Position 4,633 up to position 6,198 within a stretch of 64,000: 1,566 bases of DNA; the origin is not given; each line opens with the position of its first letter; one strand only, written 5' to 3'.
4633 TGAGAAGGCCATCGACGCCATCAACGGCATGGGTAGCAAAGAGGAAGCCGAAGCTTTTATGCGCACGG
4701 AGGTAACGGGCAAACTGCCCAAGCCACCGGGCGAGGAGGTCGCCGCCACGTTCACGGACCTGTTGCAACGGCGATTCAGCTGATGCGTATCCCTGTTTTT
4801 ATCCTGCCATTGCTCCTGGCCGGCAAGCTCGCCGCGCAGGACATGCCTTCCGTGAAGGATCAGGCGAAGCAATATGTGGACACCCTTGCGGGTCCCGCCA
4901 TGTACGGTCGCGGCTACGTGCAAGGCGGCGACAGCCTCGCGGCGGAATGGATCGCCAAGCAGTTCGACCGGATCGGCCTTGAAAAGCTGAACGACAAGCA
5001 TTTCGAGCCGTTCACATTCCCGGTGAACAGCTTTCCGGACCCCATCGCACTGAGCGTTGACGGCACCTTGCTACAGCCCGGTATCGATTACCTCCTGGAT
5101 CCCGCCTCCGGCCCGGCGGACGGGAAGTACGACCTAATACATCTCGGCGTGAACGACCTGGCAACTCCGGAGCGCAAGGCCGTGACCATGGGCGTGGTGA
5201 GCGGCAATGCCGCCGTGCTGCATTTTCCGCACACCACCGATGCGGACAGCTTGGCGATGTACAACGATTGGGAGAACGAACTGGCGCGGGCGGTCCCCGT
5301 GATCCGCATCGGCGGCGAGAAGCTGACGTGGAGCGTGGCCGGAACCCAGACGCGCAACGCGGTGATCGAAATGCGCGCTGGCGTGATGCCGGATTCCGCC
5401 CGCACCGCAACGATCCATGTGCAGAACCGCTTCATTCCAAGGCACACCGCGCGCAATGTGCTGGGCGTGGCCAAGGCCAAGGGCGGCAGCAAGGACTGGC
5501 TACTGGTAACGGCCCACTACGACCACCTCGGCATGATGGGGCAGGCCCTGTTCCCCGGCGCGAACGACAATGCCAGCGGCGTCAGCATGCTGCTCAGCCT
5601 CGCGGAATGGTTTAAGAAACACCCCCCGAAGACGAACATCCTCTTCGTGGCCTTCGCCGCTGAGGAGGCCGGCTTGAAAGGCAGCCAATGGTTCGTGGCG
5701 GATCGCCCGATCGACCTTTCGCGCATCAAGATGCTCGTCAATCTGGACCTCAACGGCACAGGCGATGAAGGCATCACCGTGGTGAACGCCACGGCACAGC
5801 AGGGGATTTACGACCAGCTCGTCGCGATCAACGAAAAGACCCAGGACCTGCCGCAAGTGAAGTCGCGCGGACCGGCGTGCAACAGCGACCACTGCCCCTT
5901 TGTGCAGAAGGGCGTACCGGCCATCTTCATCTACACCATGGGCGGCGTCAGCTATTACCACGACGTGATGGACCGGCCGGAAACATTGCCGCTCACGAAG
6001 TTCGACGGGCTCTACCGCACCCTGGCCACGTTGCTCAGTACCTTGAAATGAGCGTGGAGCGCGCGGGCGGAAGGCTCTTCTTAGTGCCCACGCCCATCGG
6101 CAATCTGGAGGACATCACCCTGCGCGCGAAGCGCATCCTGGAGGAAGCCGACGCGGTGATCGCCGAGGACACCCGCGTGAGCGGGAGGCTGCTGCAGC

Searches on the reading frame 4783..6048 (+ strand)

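Call 66: search_protein_families(library=pfam, proteins=[window:4783-6048:+], max_evalue=0.001)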
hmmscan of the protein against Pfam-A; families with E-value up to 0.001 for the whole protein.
window:4783-6048:+ (422 aa): 3 families
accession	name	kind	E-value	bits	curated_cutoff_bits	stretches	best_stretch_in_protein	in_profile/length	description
PF04389.22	Peptidase_M28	-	1.5e-36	126.4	21.3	1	229-416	3-191/193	Peptidase family M28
PF01546.33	Peptidase_M20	-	1.3e-05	25.7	24.6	1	258-339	31-117/206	Peptidase family M20/M25/M40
PF05343.19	Peptidase_M42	-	0.00019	21.1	23.2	0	261-309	133-181/292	M42 glutamyl aminopeptidase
